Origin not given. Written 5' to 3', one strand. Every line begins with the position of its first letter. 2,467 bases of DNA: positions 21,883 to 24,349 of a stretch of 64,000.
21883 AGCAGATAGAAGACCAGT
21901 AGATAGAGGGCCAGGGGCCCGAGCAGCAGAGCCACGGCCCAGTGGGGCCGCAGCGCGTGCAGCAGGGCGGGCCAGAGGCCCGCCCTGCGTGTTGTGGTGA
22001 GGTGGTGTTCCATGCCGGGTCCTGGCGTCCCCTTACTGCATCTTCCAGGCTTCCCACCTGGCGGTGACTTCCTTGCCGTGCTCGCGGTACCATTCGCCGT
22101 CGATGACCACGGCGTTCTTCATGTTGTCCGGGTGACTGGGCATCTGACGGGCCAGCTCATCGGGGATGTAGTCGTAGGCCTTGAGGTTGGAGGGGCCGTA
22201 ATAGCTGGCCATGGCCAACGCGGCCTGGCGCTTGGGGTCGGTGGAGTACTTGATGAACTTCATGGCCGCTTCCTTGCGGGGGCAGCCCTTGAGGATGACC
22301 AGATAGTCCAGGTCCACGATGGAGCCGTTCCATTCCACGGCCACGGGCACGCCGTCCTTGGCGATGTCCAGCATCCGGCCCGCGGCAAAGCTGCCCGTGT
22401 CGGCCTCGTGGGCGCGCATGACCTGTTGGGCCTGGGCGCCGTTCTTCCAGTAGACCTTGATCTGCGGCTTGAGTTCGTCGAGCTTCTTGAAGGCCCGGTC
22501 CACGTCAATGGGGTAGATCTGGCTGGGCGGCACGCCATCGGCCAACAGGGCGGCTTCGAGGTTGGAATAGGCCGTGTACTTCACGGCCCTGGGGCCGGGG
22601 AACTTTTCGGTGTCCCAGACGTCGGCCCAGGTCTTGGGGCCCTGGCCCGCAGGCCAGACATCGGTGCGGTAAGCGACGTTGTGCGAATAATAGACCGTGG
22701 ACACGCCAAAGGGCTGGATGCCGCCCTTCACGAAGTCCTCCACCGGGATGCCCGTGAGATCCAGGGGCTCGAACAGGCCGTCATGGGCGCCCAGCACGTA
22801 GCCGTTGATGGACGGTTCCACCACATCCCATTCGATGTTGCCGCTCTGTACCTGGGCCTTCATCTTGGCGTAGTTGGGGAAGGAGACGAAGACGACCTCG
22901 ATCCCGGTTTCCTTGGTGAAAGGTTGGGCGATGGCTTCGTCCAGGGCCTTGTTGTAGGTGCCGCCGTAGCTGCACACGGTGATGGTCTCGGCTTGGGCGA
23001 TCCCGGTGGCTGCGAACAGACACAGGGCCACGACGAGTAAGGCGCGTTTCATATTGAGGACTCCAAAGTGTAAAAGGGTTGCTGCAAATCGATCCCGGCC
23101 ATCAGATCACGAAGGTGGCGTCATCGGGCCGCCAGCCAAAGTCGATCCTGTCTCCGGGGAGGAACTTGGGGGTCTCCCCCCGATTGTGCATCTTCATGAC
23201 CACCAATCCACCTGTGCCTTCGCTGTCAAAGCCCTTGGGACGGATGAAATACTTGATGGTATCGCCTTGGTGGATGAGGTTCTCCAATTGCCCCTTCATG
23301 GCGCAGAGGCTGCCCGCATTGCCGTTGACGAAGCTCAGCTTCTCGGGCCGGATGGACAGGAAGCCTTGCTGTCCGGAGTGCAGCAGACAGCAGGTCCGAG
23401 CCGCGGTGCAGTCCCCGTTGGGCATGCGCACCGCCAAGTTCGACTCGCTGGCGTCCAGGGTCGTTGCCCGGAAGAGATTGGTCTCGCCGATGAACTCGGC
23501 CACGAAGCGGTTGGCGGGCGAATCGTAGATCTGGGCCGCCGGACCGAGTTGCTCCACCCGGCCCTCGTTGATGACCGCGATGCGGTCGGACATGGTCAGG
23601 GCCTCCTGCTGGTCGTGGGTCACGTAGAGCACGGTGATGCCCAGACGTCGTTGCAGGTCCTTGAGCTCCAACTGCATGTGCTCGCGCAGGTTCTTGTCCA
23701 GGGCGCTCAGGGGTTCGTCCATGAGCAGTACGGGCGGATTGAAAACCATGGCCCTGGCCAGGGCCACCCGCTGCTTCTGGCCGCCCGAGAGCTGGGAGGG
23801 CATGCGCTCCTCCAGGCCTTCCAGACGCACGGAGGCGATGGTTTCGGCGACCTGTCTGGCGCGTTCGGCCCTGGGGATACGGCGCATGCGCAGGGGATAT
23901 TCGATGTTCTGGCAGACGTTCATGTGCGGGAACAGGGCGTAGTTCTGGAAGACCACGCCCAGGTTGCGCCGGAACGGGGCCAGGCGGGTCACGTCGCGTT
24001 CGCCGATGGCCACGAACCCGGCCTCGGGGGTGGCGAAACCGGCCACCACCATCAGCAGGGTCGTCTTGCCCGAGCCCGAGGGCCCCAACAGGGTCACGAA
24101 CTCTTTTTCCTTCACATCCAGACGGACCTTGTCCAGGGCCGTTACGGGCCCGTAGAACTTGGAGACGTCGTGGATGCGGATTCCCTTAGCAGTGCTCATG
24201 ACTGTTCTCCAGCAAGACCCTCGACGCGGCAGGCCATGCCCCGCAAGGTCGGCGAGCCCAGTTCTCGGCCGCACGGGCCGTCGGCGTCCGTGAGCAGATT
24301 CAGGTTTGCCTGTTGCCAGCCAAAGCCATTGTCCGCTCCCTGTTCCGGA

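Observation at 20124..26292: Cytoplasmic Fe-S molybdopterin oxidoreductase translationally coupled to an FbpABC/ThiBPQ/PotABCD-type importer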

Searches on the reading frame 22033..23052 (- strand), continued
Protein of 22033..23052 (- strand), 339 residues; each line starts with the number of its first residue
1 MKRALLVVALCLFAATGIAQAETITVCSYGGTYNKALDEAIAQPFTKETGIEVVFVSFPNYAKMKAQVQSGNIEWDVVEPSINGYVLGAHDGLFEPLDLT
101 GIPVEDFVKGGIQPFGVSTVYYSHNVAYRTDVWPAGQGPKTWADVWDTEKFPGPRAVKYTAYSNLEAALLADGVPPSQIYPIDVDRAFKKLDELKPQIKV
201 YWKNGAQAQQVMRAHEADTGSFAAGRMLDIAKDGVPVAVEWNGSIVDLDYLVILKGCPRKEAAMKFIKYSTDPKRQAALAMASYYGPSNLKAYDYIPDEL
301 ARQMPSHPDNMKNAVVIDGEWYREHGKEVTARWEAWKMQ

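Call 64: search_protein_families(library=ncbifam, proteins=[L094:12100-14529:+, L094:14531-15286:+, L094:3378-4832:+, L089:9235-10527:+, L089:10549-11640:+, L107:2640-4088:+], max_evalue=1e-10)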
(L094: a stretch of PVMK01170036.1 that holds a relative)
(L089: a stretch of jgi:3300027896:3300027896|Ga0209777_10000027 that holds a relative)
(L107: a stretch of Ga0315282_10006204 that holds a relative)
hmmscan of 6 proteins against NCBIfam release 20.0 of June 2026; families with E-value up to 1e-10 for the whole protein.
L094:12100-14529:+ (809 aa): 19 families
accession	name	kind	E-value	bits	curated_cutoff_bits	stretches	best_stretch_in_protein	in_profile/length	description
TIGR02166.1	dmsA_ynfE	subfamily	6.7e-118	394.8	777.7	1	3-804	40-792/794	DMSO/selenate family reductase complex A subunit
NF041884.1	selenate_YnfF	exception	4e-81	273.1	1650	2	3-363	41-395/798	selenate/tellurate reductase subunit YnfF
NF011566.1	PRK14990.1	exception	4.7e-80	269.6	1600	2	3-363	54-415/814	dimethylsulfoxide reductase subunit A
TIGR00509.1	bisC_fam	subfamily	9.2e-80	268.9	1017.55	2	89-365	59-343/772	molybdopterin guanine dinucleotide-containing S/N-oxide reductase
NF041885.1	selenate_YnfE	exception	1.2e-78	264.8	1675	2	3-363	44-402/805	selenate/tellurate reductase subunit YnfE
NF011682.0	PRK15102.1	equivalog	3.9e-65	220.4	909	2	90-366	109-397/829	trimethylamine-N-oxide reductase TorA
TIGR02164.1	torA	equivalog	7.5e-61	206.3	1465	2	91-366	106-393/824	trimethylamine-N-oxide reductase TorA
TIGR01591.1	Fdh-alpha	equivalog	1.9e-52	178.3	666.25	1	65-365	35-317/672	formate dehydrogenase subunit alpha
NF012032.0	PRK15488.1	equivalog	1.9e-47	161.8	694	1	64-360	79-356/759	thiosulfate reductase PhsA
TIGR03479.1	DMSO_red_II_alp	subfamily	4.4e-47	160.7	984.75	1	13-274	63-303/913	molybdopterin-dependent oxidoreductase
NF047855.1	AssmNtatRedNasC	equivalog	6.5e-27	94.1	1100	1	64-366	58-343/708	assimilatory nitrate reductase catalytic subunit NasC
NF041714.1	arsenate_red_ArrA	equivalog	1.7e-20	72.8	1600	1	68-331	90-364/848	arsenate respiratory reductase molybdopterin-containing subunit ArrA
TIGR01553.1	formate-DH-alph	equivalog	4.9e-20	70.9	814.2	0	189-279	220-305/1009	formate dehydrogenase-N subunit alpha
NF042978.1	EthbenzDh_ebdA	equivalog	2.9e-19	68.3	2000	0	60-274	119-325/977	ethylbenzene dehydrogenase subunit alpha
NF041783.2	mnquin_red_QrcB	equivalog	7e-17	60.8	440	1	77-363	101-363/695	menaquinone reductase molybdopterin-binding-like subunit QrcB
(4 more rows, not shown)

L094:14531-15286:+ (251 aa): 17 families
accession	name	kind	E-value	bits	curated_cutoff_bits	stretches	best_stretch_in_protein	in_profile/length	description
TIGR02951.1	DMSO_dmsB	equivalog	1.1e-48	165.3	214.1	1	3-158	1-161/161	DMSO/selenate family reductase complex B subunit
NF041715.1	arsenate_red_ArrB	equivalog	1.8e-31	109.5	450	1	3-114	2-111/233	arsenate respiratory reductase iron-sulfur subunit ArrB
TIGR03478.1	DMSO_red_II_bet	subfamily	5.9e-30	104.3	480.7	1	44-181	116-255/321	DMSO reductase family type II enzyme, iron-sulfur subunit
NF008134.0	PRK10882.1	equivalog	6.1e-28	97.8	263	1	58-183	112-239/329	hydrogenase 2 operon protein HybA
TIGR03149.1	cyt_nit_nrfC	equivalog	7e-27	94.2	377.6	1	3-152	38-186/225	cytochrome c nitrite reductase Fe-S protein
NF011569.0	PRK14993.1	equivalog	8.3e-27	94.2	416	1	3-148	43-186/244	tetrathionate reductase subunit TtrB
NF045797.1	DsrO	equivalog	3.3e-26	92.2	200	1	2-153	42-205/235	sulfate reduction electron transfer complex DsrMKJOP subunit DsrO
TIGR01582.1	FDH-beta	equivalog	2.3e-25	89.3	334.7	1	6-181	24-210/283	formate dehydrogenase subunit beta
NF042979.1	EthbenzDh_ebdB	equivalog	1.5e-23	83.2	740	1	41-153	131-245/354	ethylbenzene dehydrogenase subunit beta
NF038355.1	FDH3_beta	equivalog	1.7e-23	83.6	240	1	5-125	4-122/180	formate dehydrogenase FDH3 subunit beta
NF045715.1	sulf_resp_HmcB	equivalog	1.9e-23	83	420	1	4-155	37-203/307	sulfate respiration complex iron-sulfur protein HmcB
TIGR01660.1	narH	equivalog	1.4e-18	66.6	524.05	1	44-144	168-266/492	nitrate reductase subunit beta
NF041782.1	mnquin_red_QrcC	equivalog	8.5e-18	64.9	400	1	4-110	1-119/239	menaquinone reductase iron-sulfur cluster-binding subunit QrcC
NF009408.0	PRK12769.1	equivalog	1.9e-16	59.4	1003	1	9-156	8-153/659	formate-dependent uric acid utilization protein AegA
NF009451.0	PRK12809.1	equivalog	6e-15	54.5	1154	1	9-147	8-136/639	formate-dependent uric acid utilization protein YgfT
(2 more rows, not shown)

L094:3378-4832:+ (484 aa): 1 family
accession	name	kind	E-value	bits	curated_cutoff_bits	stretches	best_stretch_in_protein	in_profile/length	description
TIGR02369.2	trimeth_pyl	equivalog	2e-142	475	525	1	10-478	2-468/469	[trimethylamine--corrinoid protein] Co-methyltransferase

L089:9235-10527:+ (430 aa): 2 families
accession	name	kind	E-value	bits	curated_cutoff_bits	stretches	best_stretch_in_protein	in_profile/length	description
NF040793.1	sarcosine_GrdG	exception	1.2e-68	231.9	780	1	1-386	1-383/428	sarcosine reductase complex component B subunit alpha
NF053623.1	fluoroAc_FarE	equivalog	8.9e-58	196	675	1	2-387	4-377/419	fluoroacetate reductase subunit FarE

L089:10549-11640:+ (363 aa): 6 families
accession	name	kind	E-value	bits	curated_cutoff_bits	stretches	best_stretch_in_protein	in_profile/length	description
TIGR01918.1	various_sel_PB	subfamily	1.6e-108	363.4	65.45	1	7-363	1-345/431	glycine/betaine/sarcosine/D-proline family reductase selenoprotein B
NF040794.1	sarcosine_GrdF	exception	5.6e-104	348.2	800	1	4-363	2-349/435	sarcosine reductase complex component B subunit beta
TIGR01917.1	gly_red_sel_B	equivalog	7.5e-98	328.2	602.2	1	7-363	1-345/431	glycine reductase complex selenoprotein B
NF040795.1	betaine_GrdH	exception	1.1e-95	321.1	775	1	8-363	2-346/435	betaine reductase selenoprotein B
NF041545.1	GrdB_like_no_Se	equivalog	6.8e-23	81.2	175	1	7-166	1-163/171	GrdB-related putative oxidoreductase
TIGR04483.1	D_pro_red_PrdB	equivalog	7.3e-14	51.8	300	1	232-362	22-146/238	D-proline reductase (dithiol) protein PrdB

L107:2640-4088:+ (482 aa): 1 family
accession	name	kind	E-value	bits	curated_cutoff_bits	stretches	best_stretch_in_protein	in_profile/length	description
NF040746.1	reduct_C_beta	equivalog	1e-203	677.1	450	1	4-476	2-477/477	glycine/sarcosine/betaine reductase complex component C subunit beta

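Call 65: search_solved_structures(query=L094:12100-14529:+, max_evalue=1e-10)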
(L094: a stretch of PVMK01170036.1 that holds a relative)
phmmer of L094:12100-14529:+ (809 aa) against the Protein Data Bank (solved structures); distinct sequences matched with E-value up to 1e-10: 35.
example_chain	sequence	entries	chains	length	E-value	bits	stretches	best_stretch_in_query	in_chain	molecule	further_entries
9h4t_A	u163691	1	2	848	6.2e-51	176.5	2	92-368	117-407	Trimethylamine-N-oxide reductase 1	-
1eu1_A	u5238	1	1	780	7e-49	169.7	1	78-769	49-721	DIMETHYL SULFOXIDE REDUCTASE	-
7l5i_A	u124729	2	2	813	2.3e-48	168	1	93-635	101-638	Trimethylamine-N-oxide reductase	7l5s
1e18_A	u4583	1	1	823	2.6e-47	164.5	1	78-770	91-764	DMSO REDUCTASE.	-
1e60_A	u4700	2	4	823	5.4e-47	163.4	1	78-770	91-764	Dimethyl sulfoxide/trimethylamine N-oxide reductase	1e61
1dms_A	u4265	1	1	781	5.9e-47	163.3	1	77-770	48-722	DMSO REDUCTASE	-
1dmr_A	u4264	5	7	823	1.3e-46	162.2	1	78-770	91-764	DMSO REDUCTASE | Dimethyl sulfoxide/trimethylamine N-oxide reductase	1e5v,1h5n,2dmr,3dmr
4dmr_A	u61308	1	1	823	1.3e-46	162.2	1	78-770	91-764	DMSO REDUCTASE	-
4v4c_A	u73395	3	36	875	1.6e-42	148.6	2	97-364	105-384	Pyrogallol hydroxytransferase large subunit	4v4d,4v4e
1tmo_A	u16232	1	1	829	1.8e-40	141.8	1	78-807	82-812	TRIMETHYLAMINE N-OXIDE REDUCTASE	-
2vpw_A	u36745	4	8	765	8e-31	109.9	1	62-364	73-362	THIOSULFATE REDUCTASE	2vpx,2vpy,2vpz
9vap_A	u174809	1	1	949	2.2e-29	105.2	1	67-551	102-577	Formate dehydrogenase molybdopterin-binding subunit FdhA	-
7qv7_S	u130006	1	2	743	2.6e-29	105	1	63-563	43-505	Hydrogen dependent carbon dioxide reductase subunit FdhF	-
2e7z_A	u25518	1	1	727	4e-28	101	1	68-570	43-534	Acetylene hydratase Ahy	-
5e7o_A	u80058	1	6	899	1.4e-26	95.9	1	64-270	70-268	DMSO reductase family type II enzyme, molybdopterin subunit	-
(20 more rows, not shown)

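Call 81: search_protein_families(library=pfam, proteins=[L111:4810-6297:+, L135:3992-5470:+, L151:11892-13349:+, L095:42-701:+], max_evalue=0.000001)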
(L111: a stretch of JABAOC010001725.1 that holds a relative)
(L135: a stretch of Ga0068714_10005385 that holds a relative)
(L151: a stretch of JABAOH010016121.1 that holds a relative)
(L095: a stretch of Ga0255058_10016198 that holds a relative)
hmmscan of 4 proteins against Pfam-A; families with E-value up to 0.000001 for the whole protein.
L111:4810-6297:+ (495 aa): 1 family
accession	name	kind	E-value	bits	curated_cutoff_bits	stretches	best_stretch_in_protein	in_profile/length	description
PF06253.16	MTTB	-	3.5e-81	273.2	25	1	14-481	33-495/500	Trimethylamine methyltransferase (MTTB)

L135:3992-5470:+ (492 aa): 1 family
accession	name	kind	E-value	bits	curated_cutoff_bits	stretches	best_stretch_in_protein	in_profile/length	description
PF06253.16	MTTB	-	4.8e-84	282.6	25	1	4-471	22-488/500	Trimethylamine methyltransferase (MTTB)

L151:11892-13349:+ (485 aa): 1 family
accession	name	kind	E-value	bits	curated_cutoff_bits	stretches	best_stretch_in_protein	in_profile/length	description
PF06253.16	MTTB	-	4.2e-56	190.4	25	1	18-423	32-436/500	Trimethylamine methyltransferase (MTTB)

L095:42-701:+ (219 aa): 2 families
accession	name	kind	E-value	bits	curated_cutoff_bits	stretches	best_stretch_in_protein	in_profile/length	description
PF02310.24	B12-binding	-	3.7e-27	95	32.1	1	98-211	1-120/121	B12 binding domain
PF02607.22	B12-binding_2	-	6.7e-17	61.9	23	1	11-84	2-74/74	B12 binding domain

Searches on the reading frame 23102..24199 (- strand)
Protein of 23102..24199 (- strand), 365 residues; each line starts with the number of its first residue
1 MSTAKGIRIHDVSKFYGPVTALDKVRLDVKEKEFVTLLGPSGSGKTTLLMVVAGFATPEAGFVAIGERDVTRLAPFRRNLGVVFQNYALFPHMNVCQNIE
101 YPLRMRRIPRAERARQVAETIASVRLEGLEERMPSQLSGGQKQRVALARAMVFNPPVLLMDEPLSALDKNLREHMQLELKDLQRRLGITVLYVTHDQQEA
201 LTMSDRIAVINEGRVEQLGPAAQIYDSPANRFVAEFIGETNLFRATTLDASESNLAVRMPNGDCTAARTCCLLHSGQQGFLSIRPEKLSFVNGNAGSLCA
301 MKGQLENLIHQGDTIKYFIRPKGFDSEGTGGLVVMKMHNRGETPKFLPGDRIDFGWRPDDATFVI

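Call 5: search_protein_families(library=pfam, proteins=[window:23102-24199:-])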
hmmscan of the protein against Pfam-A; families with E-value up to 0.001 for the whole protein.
window:23102-24199:- (365 aa): 7 families
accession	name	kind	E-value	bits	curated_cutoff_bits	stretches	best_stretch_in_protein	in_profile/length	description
PF00005.33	ABC_tran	-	4.2e-34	118.5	25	1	22-164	1-136/137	ABC transporter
PF08402.16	TOBE_2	-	1.8e-08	34.8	21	1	281-362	1-74/76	TOBE domain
PF02463.25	SMC_N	-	1.6e-05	24.9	40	0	134-208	134-210/220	RecF/RecN/SMC N terminal domain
PF13304.12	AAA_21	-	1.8e-05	25.4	27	0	128-196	229-299/304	AAA domain, putative AbiEii toxin, Type IV TA system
PF13191.12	AAA_16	-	0.00038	21.4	32.6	1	30-80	24-73/167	AAA ATPase domain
PF25199.1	nSTAND_NTPase5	-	0.00051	20.3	34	0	28-53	37-62/145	Novel STAND NTPase 5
PF20703.3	nSTAND1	-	0.00057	20.1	27.1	1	10-50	11-51/379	Novel STAND NTPase 1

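Call 6: search_protein_families(library=ncbifam, proteins=[window:23102-24199:-])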
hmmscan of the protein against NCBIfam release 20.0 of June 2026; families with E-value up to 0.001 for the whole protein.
window:23102-24199:- (365 aa): 188 families (the best 25 are shown)
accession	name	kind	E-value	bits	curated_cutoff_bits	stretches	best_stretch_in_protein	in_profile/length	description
TIGR01187.1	potA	subfamily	1.8e-109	365.7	355.6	1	37-361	1-322/325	polyamine ABC transporter ATP-binding protein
TIGR03265.1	PhnT2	equivalog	5.3e-103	344.9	457.7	1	6-327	4-318/353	putative 2-aminoethylphosphonate ABC transporter ATP-binding protein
NF006987.0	PRK09452.1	equivalog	7.3e-103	344.1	482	1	7-319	18-331/378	spermidine/putrescine ABC transporter ATP-binding protein PotA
NF043075.1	MMSYN1_0197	equivalog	2.3e-95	319.4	550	1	7-315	3-302/341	spermidine/putrescine ABC transporter ATP-binding protein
TIGR03258.1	PhnT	equivalog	2.9e-94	316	499.15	1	3-363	5-356/359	2-aminoethylphosphonate ABC transport system ATP-binding subunit PhnT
NF008653.0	PRK11650.1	subfamily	1.2e-92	310.8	432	1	7-292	4-289/357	sn-glycerol-3-phosphate ABC transporter ATP-binding protein UgpC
NF008513.0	PRK11432.1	equivalog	7.6e-86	288.2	496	1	7-301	7-297/351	ferric ABC transporter ATP-binding protein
NF040840.2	tungstate_WtpC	equivalog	2.3e-82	277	440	1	7-318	2-308/347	tungstate ABC transporter ATP-binding protein WtpC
TIGR00968.1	3a0106s01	subfamily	1.1e-81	273.9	342.75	1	7-241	1-235/237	sulfate ABC transporter ATP-binding protein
NF008621.0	PRK11607.1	equivalog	1.1e-78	264.7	613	1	8-359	21-370/377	putrescine ABC transporter ATP-binding subunit PotG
NF040933.2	ABC_arch_GlcV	equivalog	1.5e-78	264.2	450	1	7-290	3-288/357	glucose ABC transporter ATP-binding protein GlcV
NF008233.0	PRK11000.1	equivalog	4.5e-76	256.1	568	1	7-291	4-291/369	maltose/maltodextrin ABC transporter ATP-binding protein MalK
NF008105.0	PRK10851.1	equivalog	2.7e-72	243.5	502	1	7-248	3-248/362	sulfate/thiosulfate ABC transporter ATP-binding protein CysA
TIGR01186.1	proV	subfamily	3.8e-65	220.4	326.6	1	17-249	4-242/363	betaine/proline/choline family ABC transporter ATP-binding protein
NF040729.1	ABC_ATP_SaoA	equivalog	9.4e-61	205.4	360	1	9-214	4-210/248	ABC transporter ATP-binding protein SaoA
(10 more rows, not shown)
